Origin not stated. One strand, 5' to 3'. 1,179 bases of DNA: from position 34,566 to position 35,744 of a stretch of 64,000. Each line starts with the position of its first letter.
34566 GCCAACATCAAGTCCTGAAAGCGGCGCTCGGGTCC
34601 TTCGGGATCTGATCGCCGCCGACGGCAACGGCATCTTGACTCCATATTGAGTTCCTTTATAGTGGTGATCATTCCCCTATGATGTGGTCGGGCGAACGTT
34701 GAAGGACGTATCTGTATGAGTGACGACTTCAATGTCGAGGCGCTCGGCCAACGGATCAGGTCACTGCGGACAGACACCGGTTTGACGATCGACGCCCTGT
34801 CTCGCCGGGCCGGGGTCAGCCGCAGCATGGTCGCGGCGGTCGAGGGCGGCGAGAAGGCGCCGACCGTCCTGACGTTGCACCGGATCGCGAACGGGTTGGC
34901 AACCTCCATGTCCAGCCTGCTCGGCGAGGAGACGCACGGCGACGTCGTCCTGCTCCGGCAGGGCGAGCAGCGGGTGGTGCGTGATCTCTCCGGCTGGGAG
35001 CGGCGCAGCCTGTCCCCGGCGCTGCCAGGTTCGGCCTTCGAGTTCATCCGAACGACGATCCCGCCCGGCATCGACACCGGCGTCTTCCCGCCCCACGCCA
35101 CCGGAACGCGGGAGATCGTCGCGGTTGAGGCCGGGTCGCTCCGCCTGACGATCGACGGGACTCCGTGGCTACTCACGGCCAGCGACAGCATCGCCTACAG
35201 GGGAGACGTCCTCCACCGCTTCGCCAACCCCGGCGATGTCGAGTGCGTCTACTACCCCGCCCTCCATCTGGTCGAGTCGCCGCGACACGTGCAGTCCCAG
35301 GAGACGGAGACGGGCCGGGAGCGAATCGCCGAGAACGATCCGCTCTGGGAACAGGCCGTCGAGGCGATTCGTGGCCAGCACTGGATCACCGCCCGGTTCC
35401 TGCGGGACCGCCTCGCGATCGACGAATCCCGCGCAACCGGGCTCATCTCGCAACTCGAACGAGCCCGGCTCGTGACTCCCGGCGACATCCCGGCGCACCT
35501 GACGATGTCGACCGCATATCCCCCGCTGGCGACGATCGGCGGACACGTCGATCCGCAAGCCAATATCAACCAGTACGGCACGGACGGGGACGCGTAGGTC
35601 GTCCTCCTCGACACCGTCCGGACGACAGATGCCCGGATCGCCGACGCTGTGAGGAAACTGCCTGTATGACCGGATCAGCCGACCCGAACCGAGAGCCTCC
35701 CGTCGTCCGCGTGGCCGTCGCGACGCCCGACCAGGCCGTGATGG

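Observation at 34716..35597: XRE-HTH + cupin regulator fused to an FtsK-gamma-like winged helix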

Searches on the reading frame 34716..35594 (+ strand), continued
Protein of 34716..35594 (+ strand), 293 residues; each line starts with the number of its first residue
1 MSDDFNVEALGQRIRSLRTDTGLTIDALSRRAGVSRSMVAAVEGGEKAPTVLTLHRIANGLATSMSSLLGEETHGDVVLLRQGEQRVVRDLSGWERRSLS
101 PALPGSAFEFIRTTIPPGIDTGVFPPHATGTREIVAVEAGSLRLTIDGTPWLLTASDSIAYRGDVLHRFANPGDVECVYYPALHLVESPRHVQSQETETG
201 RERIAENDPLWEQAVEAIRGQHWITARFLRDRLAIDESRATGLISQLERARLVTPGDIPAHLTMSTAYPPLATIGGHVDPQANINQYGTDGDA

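Call 58: search_solved_structures(query=L004:6832-8307:+, max_evalue=1e-20)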
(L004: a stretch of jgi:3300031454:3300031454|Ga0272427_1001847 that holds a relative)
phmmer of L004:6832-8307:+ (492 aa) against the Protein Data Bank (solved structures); distinct sequences matched with E-value up to 1e-20: 29.
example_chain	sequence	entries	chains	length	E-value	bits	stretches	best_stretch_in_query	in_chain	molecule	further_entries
4obu_E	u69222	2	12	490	3.4e-64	220.3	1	30-484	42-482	Pyridoxal-dependent decarboxylase domain protein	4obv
7xin_A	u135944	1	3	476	1.1e-63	218.7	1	9-472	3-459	DOPA decarboxylase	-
4rit_B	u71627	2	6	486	6.7e-60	206.2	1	14-483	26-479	Pyridoxal-dependent decarboxylase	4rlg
4riz_A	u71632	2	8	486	5.7e-59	203.1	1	14-483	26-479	Pyridoxal-dependent decarboxylase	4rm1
4rj0_B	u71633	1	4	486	7.1e-59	202.8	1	14-483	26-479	Pyridoxal-dependent decarboxylase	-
2qma_A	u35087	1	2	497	3e-52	180.9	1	61-478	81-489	Diaminobutyrate-pyruvate transaminase and L-2,4-diaminobutyrate decarboxylase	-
9dui_A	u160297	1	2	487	5.9e-51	176.7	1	11-486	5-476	Aromatic-L-amino-acid decarboxylase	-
1js3_A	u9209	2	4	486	6.9e-51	176.5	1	11-486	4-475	DOPA decarboxylase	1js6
6khn_A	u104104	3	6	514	4.6e-50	173.8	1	8-461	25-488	Tryptophan decarboxylase 1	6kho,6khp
8zpi_A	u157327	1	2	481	1.5e-49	172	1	43-478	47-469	Diaminobutyrate-2-oxoglutarate transaminase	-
6eei_A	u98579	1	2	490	6.5e-48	166.7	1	8-471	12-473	Tyrosine decarboxylase 1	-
6eew_A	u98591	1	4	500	1e-47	166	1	8-468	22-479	Aromatic-L-amino-acid decarboxylase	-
5o5c_A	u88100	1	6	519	8.4e-47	163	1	77-482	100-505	Putative decarboxylase involved in desferrioxamine biosynthesis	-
9hrh_A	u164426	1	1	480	1.2e-45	159.2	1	11-431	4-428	Aromatic-L-amino-acid decarboxylase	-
9hri_A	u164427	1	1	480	1.2e-45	159.2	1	11-431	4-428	Aromatic-L-amino-acid decarboxylase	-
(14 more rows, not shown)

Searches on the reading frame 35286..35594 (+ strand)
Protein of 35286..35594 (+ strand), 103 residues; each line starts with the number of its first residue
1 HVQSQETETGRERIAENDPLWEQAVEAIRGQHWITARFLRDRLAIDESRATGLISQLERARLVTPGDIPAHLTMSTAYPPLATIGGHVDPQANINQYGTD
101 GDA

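Call 3: search_protein_families(library=pfam, proteins=[window:35286-35594:+], max_evalue=10)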
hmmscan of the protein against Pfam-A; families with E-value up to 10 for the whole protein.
window:35286-35594:+ (103 aa): 2 families
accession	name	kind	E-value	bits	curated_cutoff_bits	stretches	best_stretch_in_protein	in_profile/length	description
PF09397.16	FtsK_gamma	-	9.5e-05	22.5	30.6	1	16-66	2-52/63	Ftsk gamma domain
PF12802.13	MarR_2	-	0.024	15.2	27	1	31-66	19-53/61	MarR family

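Call 4: search_protein_families(library=ncbifam, proteins=[window:35286-35594:+], max_evalue=10)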
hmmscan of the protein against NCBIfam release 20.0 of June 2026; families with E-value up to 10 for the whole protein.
window:35286-35594:+ (103 aa): 0 families

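Call 6: search_solved_structures(query=window:35286-35594:+, max_evalue=10, show_alignments=3)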
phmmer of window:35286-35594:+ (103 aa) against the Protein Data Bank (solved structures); distinct sequences matched with E-value up to 10: 4.
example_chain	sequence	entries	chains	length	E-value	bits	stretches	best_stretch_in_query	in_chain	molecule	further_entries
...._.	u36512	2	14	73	0.017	18.8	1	15-67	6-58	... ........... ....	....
2j5o_A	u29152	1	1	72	0.018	18.8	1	15-67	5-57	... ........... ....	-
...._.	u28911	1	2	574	0.3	14.8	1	14-67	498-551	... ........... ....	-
2j5p_A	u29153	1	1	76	1.1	13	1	15-64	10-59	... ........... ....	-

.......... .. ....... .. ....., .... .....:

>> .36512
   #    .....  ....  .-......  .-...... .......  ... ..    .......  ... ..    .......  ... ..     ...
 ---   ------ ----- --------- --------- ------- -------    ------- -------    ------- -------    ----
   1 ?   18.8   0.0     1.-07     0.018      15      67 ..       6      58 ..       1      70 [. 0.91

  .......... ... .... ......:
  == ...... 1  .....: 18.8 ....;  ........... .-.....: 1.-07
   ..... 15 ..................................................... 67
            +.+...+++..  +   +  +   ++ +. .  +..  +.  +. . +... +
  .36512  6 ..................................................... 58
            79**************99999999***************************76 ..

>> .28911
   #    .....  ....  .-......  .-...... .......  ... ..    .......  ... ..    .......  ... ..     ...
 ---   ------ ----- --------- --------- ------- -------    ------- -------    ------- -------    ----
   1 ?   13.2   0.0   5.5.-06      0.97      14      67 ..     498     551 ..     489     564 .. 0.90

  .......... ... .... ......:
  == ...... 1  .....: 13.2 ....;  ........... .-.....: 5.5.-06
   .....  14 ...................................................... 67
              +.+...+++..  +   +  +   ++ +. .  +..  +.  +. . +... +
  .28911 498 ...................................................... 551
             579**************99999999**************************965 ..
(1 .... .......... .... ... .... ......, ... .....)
